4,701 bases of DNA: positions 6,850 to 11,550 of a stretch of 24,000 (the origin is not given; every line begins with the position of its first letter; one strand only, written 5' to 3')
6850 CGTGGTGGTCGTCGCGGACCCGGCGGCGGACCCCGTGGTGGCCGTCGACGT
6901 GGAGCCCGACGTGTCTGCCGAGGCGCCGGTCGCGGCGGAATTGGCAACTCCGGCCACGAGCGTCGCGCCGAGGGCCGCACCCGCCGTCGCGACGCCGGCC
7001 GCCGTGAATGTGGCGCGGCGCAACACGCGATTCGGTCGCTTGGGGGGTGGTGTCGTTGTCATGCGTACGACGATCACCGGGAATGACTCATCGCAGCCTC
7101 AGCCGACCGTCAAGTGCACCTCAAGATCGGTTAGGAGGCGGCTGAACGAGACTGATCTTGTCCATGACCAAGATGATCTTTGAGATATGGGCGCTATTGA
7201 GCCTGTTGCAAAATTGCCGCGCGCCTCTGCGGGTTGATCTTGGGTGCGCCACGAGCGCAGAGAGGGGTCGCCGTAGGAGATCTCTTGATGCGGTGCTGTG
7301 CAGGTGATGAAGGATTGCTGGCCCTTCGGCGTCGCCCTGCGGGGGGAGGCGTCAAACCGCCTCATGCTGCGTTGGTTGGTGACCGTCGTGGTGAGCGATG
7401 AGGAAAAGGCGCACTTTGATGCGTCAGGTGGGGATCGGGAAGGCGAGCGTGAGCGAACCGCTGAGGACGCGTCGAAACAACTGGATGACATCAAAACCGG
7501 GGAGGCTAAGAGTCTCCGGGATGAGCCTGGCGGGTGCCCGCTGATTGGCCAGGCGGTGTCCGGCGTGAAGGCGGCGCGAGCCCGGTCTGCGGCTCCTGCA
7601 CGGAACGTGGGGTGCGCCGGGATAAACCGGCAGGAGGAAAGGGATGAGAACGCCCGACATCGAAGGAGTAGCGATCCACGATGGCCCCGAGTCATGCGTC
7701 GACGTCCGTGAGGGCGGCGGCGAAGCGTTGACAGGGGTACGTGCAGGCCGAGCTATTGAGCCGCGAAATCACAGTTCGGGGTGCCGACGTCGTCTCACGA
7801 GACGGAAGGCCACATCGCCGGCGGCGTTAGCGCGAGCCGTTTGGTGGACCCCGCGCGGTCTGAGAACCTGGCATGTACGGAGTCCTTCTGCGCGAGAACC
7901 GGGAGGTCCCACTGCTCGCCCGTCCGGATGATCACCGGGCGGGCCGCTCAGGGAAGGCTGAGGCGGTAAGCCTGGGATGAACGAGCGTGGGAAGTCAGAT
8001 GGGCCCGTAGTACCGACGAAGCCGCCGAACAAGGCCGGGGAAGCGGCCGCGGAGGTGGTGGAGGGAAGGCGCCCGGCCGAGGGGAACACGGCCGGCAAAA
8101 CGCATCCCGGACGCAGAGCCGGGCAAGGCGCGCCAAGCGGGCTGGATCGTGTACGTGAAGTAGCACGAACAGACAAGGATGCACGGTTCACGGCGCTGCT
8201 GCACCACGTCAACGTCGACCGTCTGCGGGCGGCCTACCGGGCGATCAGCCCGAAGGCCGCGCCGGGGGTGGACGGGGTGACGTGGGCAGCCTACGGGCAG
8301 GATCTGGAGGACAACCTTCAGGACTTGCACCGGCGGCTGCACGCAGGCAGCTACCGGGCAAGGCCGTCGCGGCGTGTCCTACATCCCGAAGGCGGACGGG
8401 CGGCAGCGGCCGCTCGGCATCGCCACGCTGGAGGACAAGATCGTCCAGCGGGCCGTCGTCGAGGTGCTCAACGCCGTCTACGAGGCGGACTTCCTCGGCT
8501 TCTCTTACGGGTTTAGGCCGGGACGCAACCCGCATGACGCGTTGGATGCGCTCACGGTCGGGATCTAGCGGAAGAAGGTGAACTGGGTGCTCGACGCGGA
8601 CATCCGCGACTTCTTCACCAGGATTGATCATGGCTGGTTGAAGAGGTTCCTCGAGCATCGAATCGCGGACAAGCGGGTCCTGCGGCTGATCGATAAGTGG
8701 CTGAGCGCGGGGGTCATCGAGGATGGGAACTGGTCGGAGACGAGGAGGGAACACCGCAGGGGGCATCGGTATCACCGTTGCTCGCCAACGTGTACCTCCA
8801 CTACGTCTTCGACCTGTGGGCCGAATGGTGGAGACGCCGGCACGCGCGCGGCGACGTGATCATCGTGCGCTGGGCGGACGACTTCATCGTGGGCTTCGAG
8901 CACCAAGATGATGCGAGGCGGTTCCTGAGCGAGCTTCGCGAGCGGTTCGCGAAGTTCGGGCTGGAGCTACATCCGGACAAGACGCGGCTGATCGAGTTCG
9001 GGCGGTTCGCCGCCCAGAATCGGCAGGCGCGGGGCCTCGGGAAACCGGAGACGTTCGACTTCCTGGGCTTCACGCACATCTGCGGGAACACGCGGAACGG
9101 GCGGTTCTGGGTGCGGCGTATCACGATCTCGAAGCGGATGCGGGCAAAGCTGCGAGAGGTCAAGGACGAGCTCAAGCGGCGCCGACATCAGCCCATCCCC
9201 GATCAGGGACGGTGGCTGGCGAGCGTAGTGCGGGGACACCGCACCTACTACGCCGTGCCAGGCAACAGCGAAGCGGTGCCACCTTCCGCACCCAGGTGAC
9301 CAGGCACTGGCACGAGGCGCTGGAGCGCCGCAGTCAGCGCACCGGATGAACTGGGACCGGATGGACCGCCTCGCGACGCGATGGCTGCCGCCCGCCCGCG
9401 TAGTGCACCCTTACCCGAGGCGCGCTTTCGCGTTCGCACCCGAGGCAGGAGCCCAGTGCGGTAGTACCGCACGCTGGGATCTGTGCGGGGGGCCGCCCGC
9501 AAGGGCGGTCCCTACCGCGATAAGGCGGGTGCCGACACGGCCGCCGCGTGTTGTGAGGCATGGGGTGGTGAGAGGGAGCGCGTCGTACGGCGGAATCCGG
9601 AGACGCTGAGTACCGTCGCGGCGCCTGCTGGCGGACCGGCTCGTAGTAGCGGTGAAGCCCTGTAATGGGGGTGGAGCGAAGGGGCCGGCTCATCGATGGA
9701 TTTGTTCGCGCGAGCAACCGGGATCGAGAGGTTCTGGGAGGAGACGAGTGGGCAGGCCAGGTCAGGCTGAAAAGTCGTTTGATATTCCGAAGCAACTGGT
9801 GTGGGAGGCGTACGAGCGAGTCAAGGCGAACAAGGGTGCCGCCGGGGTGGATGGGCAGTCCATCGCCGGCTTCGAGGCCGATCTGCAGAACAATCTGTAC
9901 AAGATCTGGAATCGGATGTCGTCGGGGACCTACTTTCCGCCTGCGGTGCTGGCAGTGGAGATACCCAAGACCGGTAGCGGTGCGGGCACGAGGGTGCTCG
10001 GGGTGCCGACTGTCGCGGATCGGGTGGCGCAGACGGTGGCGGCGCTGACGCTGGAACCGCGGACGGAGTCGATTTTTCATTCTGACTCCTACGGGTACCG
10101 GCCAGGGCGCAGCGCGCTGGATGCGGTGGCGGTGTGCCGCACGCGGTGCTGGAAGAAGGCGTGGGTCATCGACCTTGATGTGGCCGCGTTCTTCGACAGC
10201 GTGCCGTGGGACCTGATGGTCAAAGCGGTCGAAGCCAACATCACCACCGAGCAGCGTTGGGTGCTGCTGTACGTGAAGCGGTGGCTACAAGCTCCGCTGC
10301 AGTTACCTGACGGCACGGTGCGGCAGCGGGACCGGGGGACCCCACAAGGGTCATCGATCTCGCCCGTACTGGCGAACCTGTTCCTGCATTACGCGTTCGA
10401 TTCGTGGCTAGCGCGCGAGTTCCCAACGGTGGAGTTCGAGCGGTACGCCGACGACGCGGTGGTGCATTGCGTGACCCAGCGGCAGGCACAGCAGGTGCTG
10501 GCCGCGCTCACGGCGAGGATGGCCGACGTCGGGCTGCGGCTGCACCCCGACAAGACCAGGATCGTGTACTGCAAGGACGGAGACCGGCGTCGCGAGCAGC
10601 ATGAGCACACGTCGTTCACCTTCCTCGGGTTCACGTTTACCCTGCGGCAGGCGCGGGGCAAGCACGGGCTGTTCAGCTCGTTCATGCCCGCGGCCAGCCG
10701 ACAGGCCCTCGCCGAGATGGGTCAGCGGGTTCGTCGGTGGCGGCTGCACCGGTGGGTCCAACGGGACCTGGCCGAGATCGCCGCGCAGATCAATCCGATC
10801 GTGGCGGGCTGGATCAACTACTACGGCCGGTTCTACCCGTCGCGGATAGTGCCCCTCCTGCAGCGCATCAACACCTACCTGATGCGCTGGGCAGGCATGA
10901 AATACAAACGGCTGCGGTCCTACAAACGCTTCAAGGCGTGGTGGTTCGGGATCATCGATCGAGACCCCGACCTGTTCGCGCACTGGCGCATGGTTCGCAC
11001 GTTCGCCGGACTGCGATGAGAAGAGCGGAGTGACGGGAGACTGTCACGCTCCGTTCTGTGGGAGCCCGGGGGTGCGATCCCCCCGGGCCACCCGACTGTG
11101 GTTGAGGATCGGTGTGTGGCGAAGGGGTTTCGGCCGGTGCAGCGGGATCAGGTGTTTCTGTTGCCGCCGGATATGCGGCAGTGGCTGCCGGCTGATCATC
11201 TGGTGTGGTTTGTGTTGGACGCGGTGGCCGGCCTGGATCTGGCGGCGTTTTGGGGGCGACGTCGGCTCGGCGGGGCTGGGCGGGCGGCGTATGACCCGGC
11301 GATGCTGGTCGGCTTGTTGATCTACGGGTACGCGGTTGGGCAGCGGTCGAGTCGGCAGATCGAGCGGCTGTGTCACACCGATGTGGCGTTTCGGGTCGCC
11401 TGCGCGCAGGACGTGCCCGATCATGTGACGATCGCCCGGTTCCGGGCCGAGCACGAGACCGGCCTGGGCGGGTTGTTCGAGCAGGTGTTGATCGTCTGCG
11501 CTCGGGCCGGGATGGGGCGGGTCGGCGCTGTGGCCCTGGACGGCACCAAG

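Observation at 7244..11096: Apparent nested group II introns (twintron) in an actinobacterial-type genome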

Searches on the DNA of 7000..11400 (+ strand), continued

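Call 18: get_annotated_region(hit=H24, flank=300)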
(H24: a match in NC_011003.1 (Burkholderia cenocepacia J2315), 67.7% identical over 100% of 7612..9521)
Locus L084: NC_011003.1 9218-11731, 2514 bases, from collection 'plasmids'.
description: Burkholderia cenocepacia J2315 plasmid pBCJ2315, complete sequence
organism: Burkholderia cenocepacia J2315 (NCBI taxid 216591)
taxonomy: Bacteria; Pseudomonadota; Betaproteobacteria; Burkholderiales; Burkholderiaceae; Burkholderia; Burkholderia cenocepacia; Burkholderia cenocepacia J2315
host: -; source: -; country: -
typing (MOB-suite, as given by PLSDB): conjugative; replicon rep_cluster_1467; relaxase MOBF; mating-pair formation MPF_F
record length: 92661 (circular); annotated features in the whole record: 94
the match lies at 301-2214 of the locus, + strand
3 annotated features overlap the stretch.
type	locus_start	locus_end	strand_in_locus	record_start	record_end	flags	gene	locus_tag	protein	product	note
CDS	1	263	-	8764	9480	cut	imuA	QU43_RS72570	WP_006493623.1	translesion DNA synthesis-associated protein ImuA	GO:0051782 - negative regulation of cell division [Evidence IEA]; GO:0009432 - SOS response [Evidence IEA]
CDS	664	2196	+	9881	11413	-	ltrA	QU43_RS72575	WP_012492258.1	group II intron reverse transcriptase/maturase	GO:0000373 - Group II intron splicing [Evidence IEA]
CDS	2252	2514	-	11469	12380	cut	-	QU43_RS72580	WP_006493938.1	SOS response-associated peptidase family protein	GO:0006974 - DNA damage response [Evidence IEA]; GO:0018142 - protein-DNA covalent cross-linking [Evidence IEA]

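Call 19: get_annotated_region(hit=H22, flank=300)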
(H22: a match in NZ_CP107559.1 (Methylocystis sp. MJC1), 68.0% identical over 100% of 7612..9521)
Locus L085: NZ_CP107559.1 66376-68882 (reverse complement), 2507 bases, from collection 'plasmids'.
description: Methylocystis sp. MJC1 plasmid unnamed1, complete sequence
organism: Methylocystis sp. MJC1 (NCBI taxid 2654282)
taxonomy: Bacteria; Pseudomonadota; Alphaproteobacteria; Hyphomicrobiales; Methylocystaceae; Methylocystis; Methylocystis sp. MJC1
host: -; source: whole organism,Alpine Peat Bogs; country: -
typing (MOB-suite, as given by PLSDB): non-mobilizable
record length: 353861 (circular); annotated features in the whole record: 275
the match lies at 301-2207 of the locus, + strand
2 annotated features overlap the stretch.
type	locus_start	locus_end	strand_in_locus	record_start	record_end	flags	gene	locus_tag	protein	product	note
CDS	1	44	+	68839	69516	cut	-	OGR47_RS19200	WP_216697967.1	IS6 family transposase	-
CDS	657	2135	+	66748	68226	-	ltrA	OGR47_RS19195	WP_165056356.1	group II intron reverse transcriptase/maturase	GO:0000373 - Group II intron splicing [Evidence IEA]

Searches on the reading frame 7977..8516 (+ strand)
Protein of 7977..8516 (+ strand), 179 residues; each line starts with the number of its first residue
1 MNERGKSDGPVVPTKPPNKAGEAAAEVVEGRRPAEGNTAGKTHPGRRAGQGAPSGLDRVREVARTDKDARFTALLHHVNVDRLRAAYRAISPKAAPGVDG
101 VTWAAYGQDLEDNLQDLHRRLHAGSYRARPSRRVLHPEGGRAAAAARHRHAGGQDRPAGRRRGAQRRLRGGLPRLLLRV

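Call 6: search_protein_families(library=pfam, proteins=[window:7977-8516:+], max_evalue=0.01)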
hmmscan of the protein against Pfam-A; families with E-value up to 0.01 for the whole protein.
window:7977-8516:+ (179 aa): 0 families

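Call 68: find_encoding_contigs(protein=window:7977-8516:+, flank=5000, max_places=5)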
Protein window:7977-8516:+ (179 aa): no gene with exactly this product is on record in the collection.

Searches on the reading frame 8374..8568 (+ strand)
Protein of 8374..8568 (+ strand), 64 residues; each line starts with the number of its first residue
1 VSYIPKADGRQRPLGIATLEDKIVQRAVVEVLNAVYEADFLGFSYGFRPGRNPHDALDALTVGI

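Call 6: search_protein_families(library=pfam, proteins=[window:8374-8568:+], max_evalue=0.01)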
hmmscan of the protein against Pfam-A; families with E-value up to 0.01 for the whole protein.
window:8374-8568:+ (64 aa): 1 family
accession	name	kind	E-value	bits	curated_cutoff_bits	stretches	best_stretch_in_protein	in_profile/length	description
PF00078.32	RVT_1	-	1.7e-07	31.6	29.6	1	4-59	1-56/205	Reverse transcriptase (RNA-dependent DNA polymerase)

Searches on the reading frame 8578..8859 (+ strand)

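Call 6: search_protein_families(library=pfam, proteins=[window:8578-8859:+], max_evalue=0.01)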
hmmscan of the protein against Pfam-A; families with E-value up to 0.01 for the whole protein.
window:8578-8859:+ (93 aa): 1 family
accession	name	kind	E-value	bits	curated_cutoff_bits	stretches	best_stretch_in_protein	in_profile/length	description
PF00078.32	RVT_1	-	0.00073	19.7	29.6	1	2-58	68-114/205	Reverse transcriptase (RNA-dependent DNA polymerase)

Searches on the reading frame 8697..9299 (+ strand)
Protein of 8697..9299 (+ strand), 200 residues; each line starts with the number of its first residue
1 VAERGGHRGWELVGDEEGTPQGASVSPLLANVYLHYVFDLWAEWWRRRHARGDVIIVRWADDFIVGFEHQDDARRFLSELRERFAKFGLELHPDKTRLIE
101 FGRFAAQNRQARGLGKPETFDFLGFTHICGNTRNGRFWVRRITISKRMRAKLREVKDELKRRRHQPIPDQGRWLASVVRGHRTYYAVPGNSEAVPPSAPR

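Call 6: search_protein_families(library=pfam, proteins=[window:8697-9299:+], max_evalue=0.01)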
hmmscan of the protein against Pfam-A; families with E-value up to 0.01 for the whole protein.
window:8697-9299:+ (200 aa): 1 family
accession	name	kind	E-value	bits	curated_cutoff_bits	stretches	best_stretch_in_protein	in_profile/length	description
PF00078.32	RVT_1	-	1e-17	65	29.6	1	16-126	116-204/205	Reverse transcriptase (RNA-dependent DNA polymerase)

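Call 67: find_encoding_contigs(protein=window:8697-9299:+, flank=5000, max_places=5)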
Protein window:8697-9299:+ (200 aa): no gene with exactly this product is on record in the collection.

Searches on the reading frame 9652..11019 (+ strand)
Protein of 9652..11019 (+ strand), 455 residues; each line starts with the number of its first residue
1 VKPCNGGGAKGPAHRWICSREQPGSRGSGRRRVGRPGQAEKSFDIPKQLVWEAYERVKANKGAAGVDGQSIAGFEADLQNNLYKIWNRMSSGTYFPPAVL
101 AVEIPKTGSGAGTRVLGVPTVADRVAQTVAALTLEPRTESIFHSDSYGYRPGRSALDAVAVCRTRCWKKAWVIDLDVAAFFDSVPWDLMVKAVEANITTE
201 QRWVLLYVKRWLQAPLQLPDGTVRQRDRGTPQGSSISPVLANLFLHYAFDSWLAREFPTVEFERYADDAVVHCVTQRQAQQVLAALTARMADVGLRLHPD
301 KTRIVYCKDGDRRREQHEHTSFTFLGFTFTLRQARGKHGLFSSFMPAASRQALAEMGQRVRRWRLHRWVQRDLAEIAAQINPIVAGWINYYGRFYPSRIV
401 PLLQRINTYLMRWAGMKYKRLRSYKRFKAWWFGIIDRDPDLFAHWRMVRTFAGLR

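Call 6: search_protein_families(library=pfam, proteins=[window:9652-11019:+], max_evalue=0.01)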
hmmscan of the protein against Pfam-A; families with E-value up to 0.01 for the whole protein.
window:9652-11019:+ (455 aa): 3 families
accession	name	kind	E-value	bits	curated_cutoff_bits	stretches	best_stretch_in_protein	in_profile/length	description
PF00078.32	RVT_1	-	1.8e-38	132.8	29.6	1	104-329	1-205/205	Reverse transcriptase (RNA-dependent DNA polymerase)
PF08388.16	GIIM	-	4.1e-15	56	23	1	355-429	3-78/80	Group II intron, maturase-specific domain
PF00680.25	RdRP_1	-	1.5e-08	34.3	23.9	1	168-333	223-394/450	Viral RNA-dependent RNA polymerase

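Call 7: find_related_loci(query=window:9772-11019:+, collection=genome_contigs, flank=4000)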
Query window:9772-11019:+ (415 aa) in genome_contigs; peptide patterns used: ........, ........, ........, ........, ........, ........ (x = any residue, [..] = any of these).
595 stretches matched a pattern (row limit reached: there are more); 566 encode a relative of the query (tblastn E <= 1e-3); the best 80 are kept; 80 distinct loci.
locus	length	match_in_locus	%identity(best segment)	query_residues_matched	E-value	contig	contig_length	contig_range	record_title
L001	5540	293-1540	80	1-415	0e+0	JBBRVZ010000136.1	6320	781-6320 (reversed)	MAG: Mycobacteriales bacterium isolate La3_metabat2.290 La3_metabat2.290_K_3374812_L_6320_cov_36.0000, whole genome shot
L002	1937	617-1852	78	1-415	0e+0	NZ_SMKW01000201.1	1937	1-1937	Saccharopolyspora elongata strain 7K502 NODE_204_length_1937_cov_375.129, whole genome shotgun sequence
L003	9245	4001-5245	77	1-415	0e+0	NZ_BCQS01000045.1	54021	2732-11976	Actinomadura latina NBRC 106108, whole genome shotgun sequence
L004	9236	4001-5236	75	1-412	0e+0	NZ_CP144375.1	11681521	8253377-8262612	Kutzneria buriramensis strain DSM 45791 chromosome, complete genome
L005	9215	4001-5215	77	1-405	0e+0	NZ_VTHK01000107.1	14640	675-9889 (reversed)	Amycolatopsis anabasis strain EGI 650086 RDPYD18112716_A.Scaf107, whole genome shotgun sequence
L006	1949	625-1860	74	1-412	0e+0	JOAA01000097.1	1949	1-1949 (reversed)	Rhodococcus rhodnii strain NRRL B-16535 contig97.1, whole genome shotgun sequence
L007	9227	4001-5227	75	1-411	0e+0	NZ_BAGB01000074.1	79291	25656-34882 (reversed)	Nocardia jiangxiensis NBRC 101359, whole genome shotgun sequence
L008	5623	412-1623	76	1-405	0e+0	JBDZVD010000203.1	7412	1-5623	MAG: Micromonosporaceae bacterium isolate PE_dung27 NODE_3939_length_7412, whole genome shotgun sequence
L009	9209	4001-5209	74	1-405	0e+0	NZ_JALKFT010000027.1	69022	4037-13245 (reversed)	Frankia umida strain Ag45/Mut15 NODE_27_length_69022_cov_49.145377, whole genome shotgun sequence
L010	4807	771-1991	73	1-412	0e+0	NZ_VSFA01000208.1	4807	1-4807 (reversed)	Micromonospora sp. MP36 208, whole genome shotgun sequence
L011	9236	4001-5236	75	1-415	0e+0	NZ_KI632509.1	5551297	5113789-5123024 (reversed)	Haloechinothrix halophila YIM 93223 AmyhaDRAFT_Scaffold1.1, whole genome shotgun sequence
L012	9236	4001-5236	74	1-415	0e+0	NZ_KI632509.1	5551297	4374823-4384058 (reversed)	Haloechinothrix halophila YIM 93223 AmyhaDRAFT_Scaffold1.1, whole genome shotgun sequence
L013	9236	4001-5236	74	1-415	0e+0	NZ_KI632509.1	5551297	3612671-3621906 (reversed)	Haloechinothrix halophila YIM 93223 AmyhaDRAFT_Scaffold1.1, whole genome shotgun sequence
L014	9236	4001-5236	74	1-415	0e+0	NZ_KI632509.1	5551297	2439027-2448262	Haloechinothrix halophila YIM 93223 AmyhaDRAFT_Scaffold1.1, whole genome shotgun sequence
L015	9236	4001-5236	71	1-415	0e+0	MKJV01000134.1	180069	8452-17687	Pseudonocardia sp. CNS-004 NODE_7_length_180069_cov_88.6211_ID_9, whole genome shotgun sequence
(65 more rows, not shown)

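Call 26: find_encoding_contigs(protein=window:9652-11019:+, flank=4000, max_places=10)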
Protein window:9652-11019:+ (455 aa): no gene with exactly this product is on record in the collection.

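Call 27: find_encoding_contigs(protein=window:9748-11019:+, flank=4000, max_places=10)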
Protein window:9748-11019:+ (423 aa): no gene with exactly this product is on record in the collection.
